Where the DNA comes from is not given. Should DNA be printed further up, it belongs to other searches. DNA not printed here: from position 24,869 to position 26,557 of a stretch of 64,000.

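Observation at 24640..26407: Nramp-fold transporter with a substituted metal-binding motif behind a ~350-nt structured, ORF-poor leader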

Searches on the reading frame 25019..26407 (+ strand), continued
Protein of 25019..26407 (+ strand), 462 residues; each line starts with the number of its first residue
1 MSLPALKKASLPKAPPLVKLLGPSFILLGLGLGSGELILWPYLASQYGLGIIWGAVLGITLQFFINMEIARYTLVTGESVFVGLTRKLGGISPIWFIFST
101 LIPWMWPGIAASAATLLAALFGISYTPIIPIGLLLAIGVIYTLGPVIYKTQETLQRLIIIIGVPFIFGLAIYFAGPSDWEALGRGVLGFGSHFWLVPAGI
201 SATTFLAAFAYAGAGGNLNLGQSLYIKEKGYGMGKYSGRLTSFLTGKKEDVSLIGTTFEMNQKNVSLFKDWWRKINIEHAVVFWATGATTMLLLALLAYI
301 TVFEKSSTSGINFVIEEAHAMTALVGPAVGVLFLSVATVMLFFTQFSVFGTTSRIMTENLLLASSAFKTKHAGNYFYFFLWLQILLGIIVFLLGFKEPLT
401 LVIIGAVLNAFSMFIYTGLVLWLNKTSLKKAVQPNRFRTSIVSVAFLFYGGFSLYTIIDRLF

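Call 49: search_protein_families(library=pfam, proteins=[P0083, P0085, P0089, P0111, P0114], max_evalue=1)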
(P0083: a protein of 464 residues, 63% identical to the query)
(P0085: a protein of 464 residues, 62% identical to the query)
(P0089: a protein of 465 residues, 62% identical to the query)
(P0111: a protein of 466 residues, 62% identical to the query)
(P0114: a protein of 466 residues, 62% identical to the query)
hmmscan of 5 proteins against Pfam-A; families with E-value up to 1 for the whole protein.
P0083 (464 aa): 0 families

P0085 (464 aa): 1 family
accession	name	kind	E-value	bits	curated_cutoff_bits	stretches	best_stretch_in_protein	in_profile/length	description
PF00957.27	Synaptobrevin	-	0.27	11.5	26.4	1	241-293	35-86/89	Synaptobrevin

P0089 (465 aa): 1 family
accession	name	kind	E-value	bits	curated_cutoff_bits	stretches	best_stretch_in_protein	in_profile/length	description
PF14143.11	YrhC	-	0.3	11.6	27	0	133-175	16-59/72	YrhC-like protein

P0111 (466 aa): 0 families

P0114 (466 aa): 1 family
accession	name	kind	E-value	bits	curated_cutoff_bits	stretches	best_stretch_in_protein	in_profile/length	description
PF01566.24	Nramp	-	9.3e-06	25.4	29.8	1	45-187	9-150/357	Natural resistance-associated macrophage protein-like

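Call 55: search_protein_families(library=ncbifam, proteins=[window:25019-26404:+], max_evalue=1)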
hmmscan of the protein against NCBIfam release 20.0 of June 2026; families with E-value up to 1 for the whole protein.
window:25019-26404:+ (462 aa): 1 family
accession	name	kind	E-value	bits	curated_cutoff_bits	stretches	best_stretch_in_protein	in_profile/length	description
NF037982.1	Nramp_1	equivalog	2.6e-89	300.2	50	1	22-428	1-404/404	Nramp family divalent metal transporter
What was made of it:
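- Closest known: Canonical SLC11/Nramp/MntH Mn2+/Fe2+:H+ symporters. Same: They share a match to NCBIfam NF037982 in the same register (call 55).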

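Call 78: search_dna_similar(query=window:25019-26404:+, collection=plasmids, mode=protein, max_evalue=0.001, max_rows=15)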
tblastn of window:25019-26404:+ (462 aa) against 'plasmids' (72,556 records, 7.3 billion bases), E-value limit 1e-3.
Records with a match: 12; places in all: 13; records where one place covers at least 80% of the query: 11.
Best place of each record, by identity: <60% 12.
By first word of the organism name: Haloarcula 7; Rubrobacter 1; Aureimonas 1; Nonomuraea 1; Halobellus 1; Halomicrococcus 1.
By predicted mobility (MOB-suite, as given by PLSDB): non-mobilizable 12.
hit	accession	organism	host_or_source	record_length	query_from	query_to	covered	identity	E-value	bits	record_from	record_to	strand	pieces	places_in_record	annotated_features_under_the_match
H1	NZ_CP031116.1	Rubrobacter indicoceani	cell culture,marine sediment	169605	3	461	99%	33.6%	5e-36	149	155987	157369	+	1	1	Nramp family divalent metal transporter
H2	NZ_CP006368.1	Aureimonas sp. AU20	-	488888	40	461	91%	36.3%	3e-39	158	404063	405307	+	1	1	Nramp family divalent metal transporter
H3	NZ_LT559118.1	Nonomuraea gerenzanensis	-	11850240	40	460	91%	35.2%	2e-40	162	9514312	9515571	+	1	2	none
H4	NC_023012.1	Haloarcula hispanica N601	-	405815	7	457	98%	30.5%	2e-20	102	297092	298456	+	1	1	Nramp family divalent metal transporter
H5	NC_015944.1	Haloarcula hispanica ATCC 33960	-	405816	7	457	98%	30.5%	2e-20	102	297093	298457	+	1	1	Nramp family divalent metal transporter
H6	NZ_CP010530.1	Haloarcula sp. CBA1115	monoisolate,Solar salt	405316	7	457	98%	30.5%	2e-20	102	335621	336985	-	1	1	Nramp family divalent metal transporter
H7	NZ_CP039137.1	Haloarcula marismortui ATCC 43049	Cell culture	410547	7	457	98%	30.3%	3e-20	101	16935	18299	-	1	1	Nramp family divalent metal transporter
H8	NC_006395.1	Haloarcula marismortui ATCC 43049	-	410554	7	457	98%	30.3%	3e-20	101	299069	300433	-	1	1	Nramp family divalent metal transporter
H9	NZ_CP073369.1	Haloarcula sinaiiensis ATCC 33800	cell culture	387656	7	457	98%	30.3%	7e-20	100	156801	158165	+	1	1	Nramp family divalent metal transporter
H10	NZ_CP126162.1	Haloarcula pelagica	cell culture,sediment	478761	10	461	98%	30.0%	2e-23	111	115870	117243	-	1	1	Nramp family divalent metal transporter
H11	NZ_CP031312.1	Halobellus limi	Cell culture,Taibei marine solar ...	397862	40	461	91%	28.2%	3e-23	110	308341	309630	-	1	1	Nramp family divalent metal transporter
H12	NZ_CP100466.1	Halomicrococcus gelatinilyticus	cell culture,sediment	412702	7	283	60%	35.6%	4e-14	83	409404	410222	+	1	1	Nramp family divalent metal transporter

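Call 79: get_annotated_region(hit=H1, flank=6000)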
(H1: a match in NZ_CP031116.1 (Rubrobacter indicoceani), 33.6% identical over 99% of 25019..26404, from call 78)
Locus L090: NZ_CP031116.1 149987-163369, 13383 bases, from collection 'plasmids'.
description: Rubrobacter indicoceani strain SCSIO 08198 plasmid unnamed1, complete sequence
organism: Rubrobacter indicoceani (NCBI taxid 2051957)
taxonomy: Bacteria; Actinomycetota; Rubrobacteria; Rubrobacterales; Rubrobacteraceae; Rubrobacter; Rubrobacter indicoceani
host: -; source: cell culture,marine sediment; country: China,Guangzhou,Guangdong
typing (MOB-suite, as given by PLSDB): non-mobilizable
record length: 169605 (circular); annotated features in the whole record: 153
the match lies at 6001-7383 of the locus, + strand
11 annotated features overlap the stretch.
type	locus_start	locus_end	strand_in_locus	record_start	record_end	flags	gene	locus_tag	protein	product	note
CDS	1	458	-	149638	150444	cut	-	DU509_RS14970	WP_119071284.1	cyclase family protein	-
CDS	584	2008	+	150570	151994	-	-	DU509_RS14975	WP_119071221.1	Nramp family divalent metal transporter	GO:0055085 - transmembrane transport [Evidence IEA]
CDS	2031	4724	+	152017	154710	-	-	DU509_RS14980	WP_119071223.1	UxaA family hydrolase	-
CDS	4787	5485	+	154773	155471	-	-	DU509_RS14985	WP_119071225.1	FadR/GntR family transcriptional regulator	-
CDS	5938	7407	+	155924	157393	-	-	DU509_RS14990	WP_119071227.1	Nramp family divalent metal transporter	GO:0055085 - transmembrane transport [Evidence IEA]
CDS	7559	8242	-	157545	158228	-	-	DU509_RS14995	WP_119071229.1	lactate utilization protein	-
CDS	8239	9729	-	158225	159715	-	-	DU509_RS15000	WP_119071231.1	LutB/LldF family L-lactate oxidation iron-sulfur protein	GO:0019516 - lactate oxidation [Evidence IEA]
CDS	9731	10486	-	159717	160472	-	-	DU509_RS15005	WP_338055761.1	(Fe-S)-binding protein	-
CDS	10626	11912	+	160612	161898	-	-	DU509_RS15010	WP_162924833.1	four-carbon acid sugar kinase family protein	-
CDS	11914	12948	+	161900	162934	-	pdxA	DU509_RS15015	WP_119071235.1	4-hydroxythreonine-4-phosphate dehydrogenase PdxA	GO:0008615 - pyridoxine biosynthetic process [Evidence IEA]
CDS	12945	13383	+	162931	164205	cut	-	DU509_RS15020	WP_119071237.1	lactate racemase domain-containing protein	-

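Call 80: get_annotated_region(hit=H2, flank=6000)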
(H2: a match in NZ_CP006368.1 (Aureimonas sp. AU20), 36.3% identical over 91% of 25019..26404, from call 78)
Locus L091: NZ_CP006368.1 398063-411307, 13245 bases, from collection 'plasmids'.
description: Aureimonas sp. AU20 plasmid pAU20a, complete sequence
organism: Aureimonas sp. AU20 (NCBI taxid 1349819)
taxonomy: Bacteria; Pseudomonadota; Alphaproteobacteria; Hyphomicrobiales; Aurantimonadaceae; Aureimonas; Aureimonas sp. AU20
host: -; source: -; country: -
typing (MOB-suite, as given by PLSDB): non-mobilizable
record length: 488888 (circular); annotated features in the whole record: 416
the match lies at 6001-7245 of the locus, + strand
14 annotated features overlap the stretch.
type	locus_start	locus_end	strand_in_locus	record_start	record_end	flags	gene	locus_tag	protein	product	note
CDS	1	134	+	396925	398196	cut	-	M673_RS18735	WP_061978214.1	hypothetical protein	-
CDS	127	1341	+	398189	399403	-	-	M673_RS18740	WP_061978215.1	GNAT family N-acetyltransferase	-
CDS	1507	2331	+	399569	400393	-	-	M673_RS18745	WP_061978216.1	SapC family protein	-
CDS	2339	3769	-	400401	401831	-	-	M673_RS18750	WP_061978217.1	XRE family transcriptional regulator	-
CDS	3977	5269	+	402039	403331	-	aceA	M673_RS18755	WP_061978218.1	isocitrate lyase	GO:0019752 - carboxylic acid metabolic process [Evidence IEA]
CDS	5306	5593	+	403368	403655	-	-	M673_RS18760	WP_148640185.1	hypothetical protein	-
CDS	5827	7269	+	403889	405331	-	-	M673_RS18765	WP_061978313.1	Nramp family divalent metal transporter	GO:0055085 - transmembrane transport [Evidence IEA]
CDS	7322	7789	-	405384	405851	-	-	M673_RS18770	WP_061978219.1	DUF1203 domain-containing protein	-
CDS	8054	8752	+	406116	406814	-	queC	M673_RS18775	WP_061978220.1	7-cyano-7-deazaguanine synthase QueC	GO:0008616 - queuosine biosynthetic process [Evidence IEA]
CDS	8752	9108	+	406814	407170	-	queD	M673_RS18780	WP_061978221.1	6-carboxytetrahydropterin synthase QueD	GO:0008616 - queuosine biosynthetic process [Evidence IEA]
CDS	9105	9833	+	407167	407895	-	queE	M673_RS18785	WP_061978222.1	7-carboxy-7-deazaguanine synthase QueE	GO:0006400 - tRNA modification [Evidence IEA]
CDS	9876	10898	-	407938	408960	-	-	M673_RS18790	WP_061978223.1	NADP-dependent oxidoreductase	-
CDS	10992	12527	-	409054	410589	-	-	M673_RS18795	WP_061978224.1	bifunctional diguanylate cyclase/phosphodiesterase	-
CDS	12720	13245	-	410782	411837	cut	-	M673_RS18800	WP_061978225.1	ABC transporter ATP-binding protein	-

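Call 81: get_annotated_region(hit=H4, flank=6000)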
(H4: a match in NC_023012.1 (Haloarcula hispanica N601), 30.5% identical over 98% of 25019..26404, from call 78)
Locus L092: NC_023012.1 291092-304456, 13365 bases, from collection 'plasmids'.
description: Haloarcula hispanica N601 plasmid pHH406, complete sequence
organism: Haloarcula hispanica N601 (NCBI taxid 1417673)
taxonomy: Archaea; Euryarchaeota; Halobacteria; Halobacteriales; Haloarculaceae; Haloarcula; Haloarcula hispanica; Haloarcula hispanica N601
host: -; source: -; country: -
typing (MOB-suite, as given by PLSDB): non-mobilizable
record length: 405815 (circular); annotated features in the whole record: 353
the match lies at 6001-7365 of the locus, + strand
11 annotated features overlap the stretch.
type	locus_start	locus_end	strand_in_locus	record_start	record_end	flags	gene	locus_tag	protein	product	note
CDS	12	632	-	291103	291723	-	-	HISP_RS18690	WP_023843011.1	hypothetical protein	-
CDS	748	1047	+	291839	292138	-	-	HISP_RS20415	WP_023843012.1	hypothetical protein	-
CDS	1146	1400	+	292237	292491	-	-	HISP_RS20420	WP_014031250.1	hypothetical protein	-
CDS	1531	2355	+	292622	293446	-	-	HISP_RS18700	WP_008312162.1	M48 family metalloprotease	GO:0006508 - proteolysis [Evidence IEA]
CDS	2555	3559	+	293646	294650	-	-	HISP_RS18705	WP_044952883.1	alcohol dehydrogenase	-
CDS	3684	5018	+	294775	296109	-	-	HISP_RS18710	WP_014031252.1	metallophosphoesterase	-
CDS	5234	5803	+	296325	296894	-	-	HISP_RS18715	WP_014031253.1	helix-turn-helix transcriptional regulator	-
CDS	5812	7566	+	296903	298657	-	-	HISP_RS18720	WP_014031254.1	Nramp family divalent metal transporter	GO:0055085 - transmembrane transport [Evidence IEA]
CDS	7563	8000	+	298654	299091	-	-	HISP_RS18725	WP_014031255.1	hypothetical protein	-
CDS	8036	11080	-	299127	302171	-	-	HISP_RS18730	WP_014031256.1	FAD-binding and (Fe-S)-binding domain-containing protein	-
CDS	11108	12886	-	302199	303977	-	-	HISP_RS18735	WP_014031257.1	L-lactate permease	-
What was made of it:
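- Some relatives sit in organic-acid catabolic clusters (calls 79, 81).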

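Call 83: get_annotated_region(hit=H10, flank=6000)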
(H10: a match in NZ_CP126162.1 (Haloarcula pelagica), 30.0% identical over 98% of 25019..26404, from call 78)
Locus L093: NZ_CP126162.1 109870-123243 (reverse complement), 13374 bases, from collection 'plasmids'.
description: Haloarcula pelagica strain YJ-61-S plasmid unnamed1, complete sequence
organism: Haloarcula pelagica (NCBI taxid 3033389)
taxonomy: Archaea; Euryarchaeota; Halobacteria; Halobacteriales; Haloarculaceae; Haloarcula; Haloarcula pelagica
host: -; source: cell culture,sediment; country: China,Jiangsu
typing (MOB-suite, as given by PLSDB): non-mobilizable
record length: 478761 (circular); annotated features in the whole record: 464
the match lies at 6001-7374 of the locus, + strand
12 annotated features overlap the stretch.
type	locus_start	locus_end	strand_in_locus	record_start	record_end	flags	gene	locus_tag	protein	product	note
CDS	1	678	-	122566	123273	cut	-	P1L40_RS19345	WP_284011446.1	ABC transporter ATP-binding protein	-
CDS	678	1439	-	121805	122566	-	-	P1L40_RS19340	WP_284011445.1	ABC transporter ATP-binding protein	-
CDS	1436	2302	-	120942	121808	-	-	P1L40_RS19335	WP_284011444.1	branched-chain amino acid ABC transporter permease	GO:0015803 - branched-chain amino acid transport [Evidence IEA]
CDS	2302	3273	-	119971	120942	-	-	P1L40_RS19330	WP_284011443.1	branched-chain amino acid ABC transporter permease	GO:0015803 - branched-chain amino acid transport [Evidence IEA]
CDS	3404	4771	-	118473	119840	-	-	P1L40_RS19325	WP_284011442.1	ABC transporter substrate-binding protein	-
CDS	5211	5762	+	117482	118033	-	-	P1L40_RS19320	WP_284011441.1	ArsR family transcriptional regulator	-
CDS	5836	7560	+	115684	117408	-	-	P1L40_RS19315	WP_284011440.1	Nramp family divalent metal transporter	GO:0055085 - transmembrane transport [Evidence IEA]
CDS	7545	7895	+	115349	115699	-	-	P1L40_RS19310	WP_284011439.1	hypothetical protein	-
CDS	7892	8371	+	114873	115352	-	-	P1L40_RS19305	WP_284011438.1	hypothetical protein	-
CDS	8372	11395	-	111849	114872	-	-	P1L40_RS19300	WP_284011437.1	FAD-binding and (Fe-S)-binding domain-containing protein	-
CDS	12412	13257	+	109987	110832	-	rhcF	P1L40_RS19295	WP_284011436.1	2,4-diketo-3-deoxy-L-rhamnonate hydrolase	-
CDS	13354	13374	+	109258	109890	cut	-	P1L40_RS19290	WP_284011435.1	hypothetical protein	-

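Call 84: get_annotated_region(hit=H11, flank=6000)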
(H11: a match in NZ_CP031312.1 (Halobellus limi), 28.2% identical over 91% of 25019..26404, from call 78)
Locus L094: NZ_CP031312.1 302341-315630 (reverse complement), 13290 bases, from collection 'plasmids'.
description: Halobellus limi strain CGMCC 1.10331 plasmid unnamed1, complete sequence
organism: Halobellus limi (NCBI taxid 699433)
taxonomy: Archaea; Euryarchaeota; Halobacteria; Halobacteriales; Haloferacaceae; Halobellus; Halobellus limi
host: -; source: Cell culture,Taibei marine solar saltern near Lianyungang city; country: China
typing (MOB-suite, as given by PLSDB): non-mobilizable
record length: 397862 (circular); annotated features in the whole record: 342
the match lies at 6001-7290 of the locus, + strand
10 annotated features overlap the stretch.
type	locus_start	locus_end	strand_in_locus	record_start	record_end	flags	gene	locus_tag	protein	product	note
CDS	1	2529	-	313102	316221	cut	-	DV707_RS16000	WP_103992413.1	FAD-binding and (Fe-S)-binding domain-containing protein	-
CDS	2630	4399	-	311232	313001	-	-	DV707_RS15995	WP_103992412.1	L-lactate permease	-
CDS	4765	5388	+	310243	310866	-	-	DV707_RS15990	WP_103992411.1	helix-turn-helix domain-containing protein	GO:0006355 - regulation of DNA-templated transcription [Evidence IEA]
CDS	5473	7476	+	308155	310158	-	-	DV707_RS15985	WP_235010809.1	Nramp family divalent metal transporter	GO:0055085 - transmembrane transport [Evidence IEA]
CDS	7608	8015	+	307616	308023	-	-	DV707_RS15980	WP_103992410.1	desampylase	GO:0006508 - proteolysis [Evidence IEA]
CDS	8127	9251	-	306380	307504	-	-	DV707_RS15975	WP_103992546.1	MFS transporter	GO:0055085 - transmembrane transport [Evidence IEA]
CDS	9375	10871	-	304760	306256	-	-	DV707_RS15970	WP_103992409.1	TrkH family potassium uptake protein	-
CDS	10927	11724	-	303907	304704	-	-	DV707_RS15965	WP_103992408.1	SDR family oxidoreductase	-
CDS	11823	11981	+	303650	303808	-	-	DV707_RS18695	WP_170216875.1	hypothetical protein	-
CDS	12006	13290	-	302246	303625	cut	-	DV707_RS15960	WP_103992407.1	hypothetical protein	-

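Call 85: get_annotated_region(hit=H12, flank=6000)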
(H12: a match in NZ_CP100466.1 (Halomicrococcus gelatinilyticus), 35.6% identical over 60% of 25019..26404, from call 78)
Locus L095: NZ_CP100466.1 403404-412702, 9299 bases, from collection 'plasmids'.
description: Halomicrococcus gelatinilyticus strain GSLN9 plasmid unnamed1, complete sequence
organism: Halomicrococcus gelatinilyticus (NCBI taxid 1702103)
taxonomy: Archaea; Euryarchaeota; Halobacteria; Halobacteriales; Haladaptataceae; Halomicrococcus; Halomicrococcus gelatinilyticus
host: -; source: cell culture,sediment; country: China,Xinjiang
typing (MOB-suite, as given by PLSDB): non-mobilizable
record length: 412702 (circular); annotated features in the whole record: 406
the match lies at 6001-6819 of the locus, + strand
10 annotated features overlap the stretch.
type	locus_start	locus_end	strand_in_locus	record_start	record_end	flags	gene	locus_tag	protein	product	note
CDS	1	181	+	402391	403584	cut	-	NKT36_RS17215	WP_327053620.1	pyridoxal-phosphate dependent enzyme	-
CDS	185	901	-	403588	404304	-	-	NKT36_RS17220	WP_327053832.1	ABC transporter ATP-binding protein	-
CDS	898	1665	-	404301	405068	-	-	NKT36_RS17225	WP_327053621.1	ABC transporter ATP-binding protein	-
CDS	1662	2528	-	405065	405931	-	-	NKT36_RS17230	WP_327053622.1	branched-chain amino acid ABC transporter permease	GO:0015803 - branched-chain amino acid transport [Evidence IEA]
CDS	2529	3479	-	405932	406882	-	-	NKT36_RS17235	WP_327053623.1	branched-chain amino acid ABC transporter permease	GO:0015803 - branched-chain amino acid transport [Evidence IEA]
CDS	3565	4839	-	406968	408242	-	-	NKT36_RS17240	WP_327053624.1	ABC transporter substrate-binding protein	-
CDS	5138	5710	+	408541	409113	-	-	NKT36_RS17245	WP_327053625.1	HTH domain-containing protein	-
CDS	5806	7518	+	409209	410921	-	-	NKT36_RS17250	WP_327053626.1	Nramp family divalent metal transporter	GO:0055085 - transmembrane transport [Evidence IEA]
CDS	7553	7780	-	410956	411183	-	-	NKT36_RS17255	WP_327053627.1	CDGSH iron-sulfur domain-containing protein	-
CDS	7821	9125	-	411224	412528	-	-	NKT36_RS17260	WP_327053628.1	hypothetical protein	-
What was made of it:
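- A Cys-rich small protein is encoded next door, and some haloarchaeal relatives follow ArsR-type regulators (calls 83, 85).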
